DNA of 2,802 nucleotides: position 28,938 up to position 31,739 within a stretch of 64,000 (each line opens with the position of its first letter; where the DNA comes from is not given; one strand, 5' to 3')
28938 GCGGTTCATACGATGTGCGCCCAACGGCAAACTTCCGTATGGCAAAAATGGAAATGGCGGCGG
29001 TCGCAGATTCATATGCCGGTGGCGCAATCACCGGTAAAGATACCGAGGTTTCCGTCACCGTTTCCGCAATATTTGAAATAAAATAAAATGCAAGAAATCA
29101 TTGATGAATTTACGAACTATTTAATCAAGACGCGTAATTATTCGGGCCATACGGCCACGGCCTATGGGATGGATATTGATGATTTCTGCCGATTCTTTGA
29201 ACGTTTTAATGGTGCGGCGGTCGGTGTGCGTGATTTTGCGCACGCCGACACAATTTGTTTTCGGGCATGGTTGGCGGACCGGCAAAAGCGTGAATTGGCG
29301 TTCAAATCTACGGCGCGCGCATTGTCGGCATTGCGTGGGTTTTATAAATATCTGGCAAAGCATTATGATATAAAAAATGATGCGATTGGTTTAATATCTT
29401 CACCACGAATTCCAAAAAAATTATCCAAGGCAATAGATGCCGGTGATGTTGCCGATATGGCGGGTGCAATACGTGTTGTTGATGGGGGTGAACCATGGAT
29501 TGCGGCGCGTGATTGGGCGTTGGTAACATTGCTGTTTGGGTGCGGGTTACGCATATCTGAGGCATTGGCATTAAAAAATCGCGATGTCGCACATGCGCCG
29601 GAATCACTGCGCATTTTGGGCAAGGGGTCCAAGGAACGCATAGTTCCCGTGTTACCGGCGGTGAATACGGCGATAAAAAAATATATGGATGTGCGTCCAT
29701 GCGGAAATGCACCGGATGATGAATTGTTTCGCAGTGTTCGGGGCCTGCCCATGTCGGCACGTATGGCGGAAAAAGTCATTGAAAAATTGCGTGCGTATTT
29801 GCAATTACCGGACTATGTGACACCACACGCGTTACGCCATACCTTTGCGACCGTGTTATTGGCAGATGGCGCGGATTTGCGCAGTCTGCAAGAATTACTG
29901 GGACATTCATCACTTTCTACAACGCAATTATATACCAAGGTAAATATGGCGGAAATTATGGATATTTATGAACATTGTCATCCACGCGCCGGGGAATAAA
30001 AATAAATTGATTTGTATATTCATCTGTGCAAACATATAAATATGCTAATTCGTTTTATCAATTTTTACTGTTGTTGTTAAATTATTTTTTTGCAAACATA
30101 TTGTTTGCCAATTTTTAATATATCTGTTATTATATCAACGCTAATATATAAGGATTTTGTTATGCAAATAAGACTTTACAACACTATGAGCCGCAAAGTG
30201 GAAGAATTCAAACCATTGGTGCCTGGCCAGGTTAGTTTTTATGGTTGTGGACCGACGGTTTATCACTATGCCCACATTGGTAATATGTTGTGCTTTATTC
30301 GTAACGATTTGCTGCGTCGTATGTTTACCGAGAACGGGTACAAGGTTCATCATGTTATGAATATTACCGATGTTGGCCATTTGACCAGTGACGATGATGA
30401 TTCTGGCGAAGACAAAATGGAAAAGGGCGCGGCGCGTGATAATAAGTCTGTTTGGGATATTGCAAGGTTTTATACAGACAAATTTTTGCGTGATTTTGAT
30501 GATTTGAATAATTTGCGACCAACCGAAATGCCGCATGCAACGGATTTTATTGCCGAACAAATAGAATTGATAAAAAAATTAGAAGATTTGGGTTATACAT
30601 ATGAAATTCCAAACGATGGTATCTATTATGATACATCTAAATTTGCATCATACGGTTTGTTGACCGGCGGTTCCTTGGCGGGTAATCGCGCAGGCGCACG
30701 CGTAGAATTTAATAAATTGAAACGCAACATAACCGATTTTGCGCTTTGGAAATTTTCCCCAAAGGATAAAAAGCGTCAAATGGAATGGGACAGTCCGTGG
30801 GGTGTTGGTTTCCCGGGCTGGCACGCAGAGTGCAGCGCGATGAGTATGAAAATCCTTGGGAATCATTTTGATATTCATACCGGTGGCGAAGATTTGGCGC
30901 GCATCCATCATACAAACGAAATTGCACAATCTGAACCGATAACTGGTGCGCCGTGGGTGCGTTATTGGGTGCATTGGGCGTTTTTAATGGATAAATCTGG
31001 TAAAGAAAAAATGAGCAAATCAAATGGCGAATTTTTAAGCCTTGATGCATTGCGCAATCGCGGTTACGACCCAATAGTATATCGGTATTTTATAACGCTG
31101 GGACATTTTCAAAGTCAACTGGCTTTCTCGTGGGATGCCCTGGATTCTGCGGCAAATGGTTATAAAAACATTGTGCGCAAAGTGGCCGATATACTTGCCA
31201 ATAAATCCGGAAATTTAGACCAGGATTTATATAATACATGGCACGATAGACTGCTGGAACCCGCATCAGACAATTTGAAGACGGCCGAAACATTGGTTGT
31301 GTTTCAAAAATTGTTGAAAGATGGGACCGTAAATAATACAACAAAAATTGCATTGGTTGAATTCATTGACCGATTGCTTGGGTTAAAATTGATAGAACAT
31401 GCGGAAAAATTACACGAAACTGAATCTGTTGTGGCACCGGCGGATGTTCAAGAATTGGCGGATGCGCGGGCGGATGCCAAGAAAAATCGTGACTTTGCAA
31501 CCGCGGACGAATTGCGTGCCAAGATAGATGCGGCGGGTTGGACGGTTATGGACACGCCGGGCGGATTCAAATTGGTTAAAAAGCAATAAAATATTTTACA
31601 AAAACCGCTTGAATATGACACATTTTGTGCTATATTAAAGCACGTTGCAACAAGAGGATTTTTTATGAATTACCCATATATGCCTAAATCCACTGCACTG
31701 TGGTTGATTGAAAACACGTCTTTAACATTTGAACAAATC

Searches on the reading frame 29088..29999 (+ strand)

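Call 51: search_protein_families(library=pfam, proteins=[window:29088-29999:+], max_evalue=0.0001)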
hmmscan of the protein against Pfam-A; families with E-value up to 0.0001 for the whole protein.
window:29088-29999:+ (303 aa): 3 families
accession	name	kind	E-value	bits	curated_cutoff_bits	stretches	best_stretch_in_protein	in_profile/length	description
PF00589.27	Phage_integrase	-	1.4e-34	119.8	27.1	1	139-288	21-171/172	Phage integrase family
PF02899.23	Phage_int_SAM_1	-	3.4e-18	66.2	22.3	1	5-90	1-80/83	Phage integrase, N-terminal SAM-like domain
PF13495.12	Phage_int_SAM_4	-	9.1e-06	26.4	27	1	5-91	2-80/85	Phage integrase, N-terminal SAM-like domain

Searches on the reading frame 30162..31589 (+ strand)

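Call 51: search_protein_families(library=pfam, proteins=[window:30162-31589:+], max_evalue=0.0001)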
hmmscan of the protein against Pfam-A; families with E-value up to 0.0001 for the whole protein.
window:30162-31589:+ (475 aa): 3 families
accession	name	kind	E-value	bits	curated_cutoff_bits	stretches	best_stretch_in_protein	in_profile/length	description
PF01406.26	tRNA-synt_1e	-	2.2e-84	283.8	27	1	16-331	2-300/301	tRNA synthetases class I (C) catalytic domain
PF01921.24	tRNA-synt_1f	-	2.6e-06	27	27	0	272-359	272-353/360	tRNA synthetases class I (K)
PF23493.1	CysS_C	-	3.4e-05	24.3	23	1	426-467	5-46/51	Cysteinyl-tRNA ligase anticodon binding domain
